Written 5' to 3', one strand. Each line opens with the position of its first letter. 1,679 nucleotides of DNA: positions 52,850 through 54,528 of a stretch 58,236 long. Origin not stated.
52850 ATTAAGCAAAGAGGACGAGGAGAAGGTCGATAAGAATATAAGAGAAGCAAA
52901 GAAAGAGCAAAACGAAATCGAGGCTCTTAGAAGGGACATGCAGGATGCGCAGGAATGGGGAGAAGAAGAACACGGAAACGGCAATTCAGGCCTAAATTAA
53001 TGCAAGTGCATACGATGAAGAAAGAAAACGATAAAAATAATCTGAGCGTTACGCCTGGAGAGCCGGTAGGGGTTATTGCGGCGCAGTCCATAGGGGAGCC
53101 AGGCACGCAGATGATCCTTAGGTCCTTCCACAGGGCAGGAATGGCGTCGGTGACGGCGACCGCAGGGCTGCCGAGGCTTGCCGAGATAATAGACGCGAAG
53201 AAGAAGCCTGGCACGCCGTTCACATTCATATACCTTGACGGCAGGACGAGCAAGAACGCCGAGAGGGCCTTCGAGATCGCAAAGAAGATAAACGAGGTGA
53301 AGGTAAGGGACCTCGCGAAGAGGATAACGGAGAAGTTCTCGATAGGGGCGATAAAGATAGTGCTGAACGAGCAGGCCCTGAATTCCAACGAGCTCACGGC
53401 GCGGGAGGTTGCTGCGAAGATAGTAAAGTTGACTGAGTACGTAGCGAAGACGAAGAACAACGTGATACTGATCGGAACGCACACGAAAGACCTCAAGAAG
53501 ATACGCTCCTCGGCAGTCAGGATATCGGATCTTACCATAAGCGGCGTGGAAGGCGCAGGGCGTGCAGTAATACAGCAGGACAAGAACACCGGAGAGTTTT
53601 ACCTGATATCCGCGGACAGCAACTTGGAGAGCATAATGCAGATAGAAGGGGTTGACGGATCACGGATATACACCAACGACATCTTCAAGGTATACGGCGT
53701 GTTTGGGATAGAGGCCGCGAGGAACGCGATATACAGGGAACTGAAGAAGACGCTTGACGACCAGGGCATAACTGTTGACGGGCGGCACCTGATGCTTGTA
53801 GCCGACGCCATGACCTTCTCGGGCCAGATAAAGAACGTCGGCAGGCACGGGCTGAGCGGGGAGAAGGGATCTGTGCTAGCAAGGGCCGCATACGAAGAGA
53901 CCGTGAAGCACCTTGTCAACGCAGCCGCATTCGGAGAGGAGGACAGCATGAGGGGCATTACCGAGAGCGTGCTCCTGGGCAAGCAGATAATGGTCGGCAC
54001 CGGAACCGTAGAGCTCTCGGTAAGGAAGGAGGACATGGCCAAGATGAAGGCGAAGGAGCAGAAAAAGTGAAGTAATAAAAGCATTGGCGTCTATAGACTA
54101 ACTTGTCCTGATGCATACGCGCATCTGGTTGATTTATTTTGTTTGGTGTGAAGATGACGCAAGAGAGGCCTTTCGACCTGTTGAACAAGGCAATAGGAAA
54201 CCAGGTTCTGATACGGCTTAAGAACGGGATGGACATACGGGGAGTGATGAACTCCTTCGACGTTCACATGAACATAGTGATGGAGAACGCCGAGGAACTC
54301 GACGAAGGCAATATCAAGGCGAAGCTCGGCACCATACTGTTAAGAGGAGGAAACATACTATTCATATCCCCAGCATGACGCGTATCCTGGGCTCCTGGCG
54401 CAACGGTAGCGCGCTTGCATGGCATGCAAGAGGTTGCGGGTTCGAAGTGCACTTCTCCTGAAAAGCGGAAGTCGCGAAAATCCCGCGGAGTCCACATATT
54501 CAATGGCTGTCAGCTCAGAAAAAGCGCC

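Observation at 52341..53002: Ankyrin-repeat gene inserted and translationally coupled between rpoA' and rpoA''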

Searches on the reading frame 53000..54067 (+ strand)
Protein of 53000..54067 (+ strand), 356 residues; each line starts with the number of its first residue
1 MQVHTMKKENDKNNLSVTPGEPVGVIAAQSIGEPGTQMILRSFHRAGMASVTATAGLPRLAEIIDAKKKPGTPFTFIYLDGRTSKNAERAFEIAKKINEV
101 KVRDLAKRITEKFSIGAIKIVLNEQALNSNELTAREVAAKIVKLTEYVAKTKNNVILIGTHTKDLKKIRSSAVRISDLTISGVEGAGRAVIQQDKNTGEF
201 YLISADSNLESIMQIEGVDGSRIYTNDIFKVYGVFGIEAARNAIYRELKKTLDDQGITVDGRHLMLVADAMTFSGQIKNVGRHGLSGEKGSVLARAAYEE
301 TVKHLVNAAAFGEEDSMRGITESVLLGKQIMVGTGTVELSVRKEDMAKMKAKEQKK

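Call 25: find_related_loci(query=window:53000-54067:+, collection=metagenome_contigs, flank=2500)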
Query window:53000-54067:+ (356 aa) in metagenome_contigs; peptide patterns used: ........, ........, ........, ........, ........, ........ (x = any residue, [..] = any of these).
226 stretches matched a pattern; 1 encode a relative of the query (tblastn E <= 1e-3); 1 distinct loci.
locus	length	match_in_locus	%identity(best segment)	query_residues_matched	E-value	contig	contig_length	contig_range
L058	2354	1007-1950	52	19-275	1e-15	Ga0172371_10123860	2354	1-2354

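Call 26: find_related_loci(query=window:53000-54067:+, collection=genome_contigs, flank=2500)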
Query window:53000-54067:+ (356 aa) in genome_contigs; peptide patterns used: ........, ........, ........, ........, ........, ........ (x = any residue, [..] = any of these).
112 stretches matched a pattern; 1 encode a relative of the query (tblastn E <= 1e-3); 1 distinct loci.
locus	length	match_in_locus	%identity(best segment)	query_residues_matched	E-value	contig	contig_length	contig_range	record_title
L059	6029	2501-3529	46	14-350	9e-99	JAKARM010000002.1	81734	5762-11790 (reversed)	MAG: Candidatus Micrarchaeota archaeon isolate YF4.bin12 NODE_166_length_81734_cov_50.497041, whole genome shotgun seque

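Call 27: find_homologous_proteins(query=window:53000-54067:+, max_evalue=1e-60)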
Query window:53000-54067:+ (356 aa): 7454 proteins with E <= 1e-60 among 8000 candidates; the best 120 are listed.
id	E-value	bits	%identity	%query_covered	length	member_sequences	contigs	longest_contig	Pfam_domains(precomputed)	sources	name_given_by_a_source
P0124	7.0e-221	750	100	100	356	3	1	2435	PF04998.23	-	-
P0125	5.0e-147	507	68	98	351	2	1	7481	PF04998.23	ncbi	-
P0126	5.9e-146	504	66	99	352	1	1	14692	PF04998.23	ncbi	-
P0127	1.7e-143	496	67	99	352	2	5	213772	PF04998.23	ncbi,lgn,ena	-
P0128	7.5e-139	480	65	96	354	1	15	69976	PF04998.23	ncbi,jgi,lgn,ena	jgi:DNA-directed RNA polymerase subunit A"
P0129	1.5e-138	480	64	97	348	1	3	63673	PF04998.23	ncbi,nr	ncbi:MAG: DNA-directed RNA polymerase subunit A'' [Candidatus Micrarchaeota archaeon]|nr:DNA-directe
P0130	1.1e-136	473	63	95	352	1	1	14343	PF04998.23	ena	-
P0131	1.7e-136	473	64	96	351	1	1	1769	PF04998.23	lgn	-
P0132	4.1e-136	471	64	96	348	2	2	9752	PF04998.23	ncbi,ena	-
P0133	1.5e-135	470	64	97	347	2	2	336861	PF04998.23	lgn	-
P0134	1.8e-135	469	63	97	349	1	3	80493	PF04998.23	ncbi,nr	ncbi:MAG: DNA-directed RNA polymerase subunit A'' [Candidatus Micrarchaeota archaeon]|nr:DNA-directe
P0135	2.1e-135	469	63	98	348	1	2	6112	PF04998.23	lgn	-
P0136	3.3e-135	469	63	97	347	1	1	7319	PF04998.23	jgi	jgi:DNA-directed RNA polymerase subunit A"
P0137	9.3e-133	460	62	97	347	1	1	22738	PF04998.23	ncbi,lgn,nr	ncbi:MAG: DNA-directed RNA polymerase subunit A'' [Candidatus Micrarchaeota archaeon]|nr:DNA-directe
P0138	3.2e-131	455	61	97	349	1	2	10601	PF04998.23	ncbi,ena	-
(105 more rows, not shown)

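Call 28: find_encoding_contigs(protein=P0125, flank=3500, max_places=2)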
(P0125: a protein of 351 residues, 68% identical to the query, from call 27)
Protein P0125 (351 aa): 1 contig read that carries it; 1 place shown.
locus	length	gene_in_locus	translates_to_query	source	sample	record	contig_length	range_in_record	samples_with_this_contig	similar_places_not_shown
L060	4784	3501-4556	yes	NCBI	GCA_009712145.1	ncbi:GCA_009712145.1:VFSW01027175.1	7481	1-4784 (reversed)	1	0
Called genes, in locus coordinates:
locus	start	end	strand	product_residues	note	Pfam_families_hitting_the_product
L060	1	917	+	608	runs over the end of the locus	PF04566:RNA_pol_Rpb2_4, PF04567:RNA_pol_Rpb2_5, PF00562:RNA_pol_Rpb2_6, PF04560:RNA_pol_Rpb2_7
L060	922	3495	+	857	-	PF04997:RNA_pol_Rpb1_1, PF00623:RNA_pol_Rpb1_2, PF04983:RNA_pol_Rpb1_3, PF05000:RNA_pol_Rpb1_4, PF04998:RNA_pol_Rpb1_5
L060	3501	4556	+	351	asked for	PF04998:RNA_pol_Rpb1_5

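Call 29: find_encoding_contigs(protein=P0126, flank=3500, max_places=2)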
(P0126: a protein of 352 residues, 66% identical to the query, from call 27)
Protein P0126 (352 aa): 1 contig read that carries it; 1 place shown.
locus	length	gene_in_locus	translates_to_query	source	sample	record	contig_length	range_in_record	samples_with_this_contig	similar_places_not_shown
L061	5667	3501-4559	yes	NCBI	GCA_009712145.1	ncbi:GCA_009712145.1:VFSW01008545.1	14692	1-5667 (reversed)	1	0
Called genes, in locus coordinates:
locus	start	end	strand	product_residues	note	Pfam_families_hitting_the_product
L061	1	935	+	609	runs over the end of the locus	PF04566:RNA_pol_Rpb2_4, PF04567:RNA_pol_Rpb2_5 (weak), PF00562:RNA_pol_Rpb2_6, PF04560:RNA_pol_Rpb2_7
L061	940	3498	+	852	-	PF04997:RNA_pol_Rpb1_1, PF00623:RNA_pol_Rpb1_2, PF04983:RNA_pol_Rpb1_3, PF05000:RNA_pol_Rpb1_4, PF04998:RNA_pol_Rpb1_5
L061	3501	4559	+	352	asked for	PF04998:RNA_pol_Rpb1_5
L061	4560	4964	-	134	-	-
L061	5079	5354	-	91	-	-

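Call 30: find_encoding_contigs(protein=P0127, flank=3500, max_places=2)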
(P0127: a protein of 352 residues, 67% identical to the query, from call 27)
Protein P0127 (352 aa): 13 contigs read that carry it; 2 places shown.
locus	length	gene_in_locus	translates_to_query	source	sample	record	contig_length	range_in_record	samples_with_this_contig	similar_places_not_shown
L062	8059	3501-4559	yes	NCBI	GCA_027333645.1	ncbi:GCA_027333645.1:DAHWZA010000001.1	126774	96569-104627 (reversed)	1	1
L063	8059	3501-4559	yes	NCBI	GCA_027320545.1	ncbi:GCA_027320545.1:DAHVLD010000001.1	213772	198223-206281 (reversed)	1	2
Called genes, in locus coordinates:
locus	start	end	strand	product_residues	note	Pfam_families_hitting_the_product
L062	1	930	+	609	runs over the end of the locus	PF04566:RNA_pol_Rpb2_4, PF04567:RNA_pol_Rpb2_5 (weak), PF00562:RNA_pol_Rpb2_6, PF04560:RNA_pol_Rpb2_7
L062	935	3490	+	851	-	PF04997:RNA_pol_Rpb1_1, PF00623:RNA_pol_Rpb1_2, PF04983:RNA_pol_Rpb1_3, PF05000:RNA_pol_Rpb1_4, PF04998:RNA_pol_Rpb1_5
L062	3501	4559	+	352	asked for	PF04998:RNA_pol_Rpb1_5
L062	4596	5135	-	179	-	-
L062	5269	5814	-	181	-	-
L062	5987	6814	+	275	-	PF00702:Hydrolase, PF13419:HAD_2, PF13242:Hydrolase_like (weak)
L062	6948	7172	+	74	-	PF14438:SM-ATX (weak), PF01423:LSM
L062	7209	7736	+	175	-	-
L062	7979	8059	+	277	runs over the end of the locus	-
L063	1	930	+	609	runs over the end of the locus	PF04566:RNA_pol_Rpb2_4, PF04567:RNA_pol_Rpb2_5 (weak), PF00562:RNA_pol_Rpb2_6, PF04560:RNA_pol_Rpb2_7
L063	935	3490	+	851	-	PF04997:RNA_pol_Rpb1_1, PF00623:RNA_pol_Rpb1_2, PF04983:RNA_pol_Rpb1_3, PF05000:RNA_pol_Rpb1_4, PF04998:RNA_pol_Rpb1_5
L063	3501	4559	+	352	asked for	PF04998:RNA_pol_Rpb1_5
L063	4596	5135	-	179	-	-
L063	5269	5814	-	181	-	-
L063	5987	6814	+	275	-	PF00702:Hydrolase, PF13419:HAD_2, PF13242:Hydrolase_like (weak)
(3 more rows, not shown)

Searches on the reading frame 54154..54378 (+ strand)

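Call 58: search_protein_families(library=pfam, proteins=[window:54154-54378:+], max_evalue=0.001)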
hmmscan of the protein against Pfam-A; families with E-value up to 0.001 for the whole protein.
window:54154-54378:+ (74 aa): 2 families
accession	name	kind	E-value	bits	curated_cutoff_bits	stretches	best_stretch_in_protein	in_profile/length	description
PF01423.28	LSM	-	5.9e-22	77.6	23.4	1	9-73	2-66/66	LSM domain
PF14438.12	SM-ATX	-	5e-07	30.3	29.8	1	7-51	5-51/81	Ataxin 2 SM domain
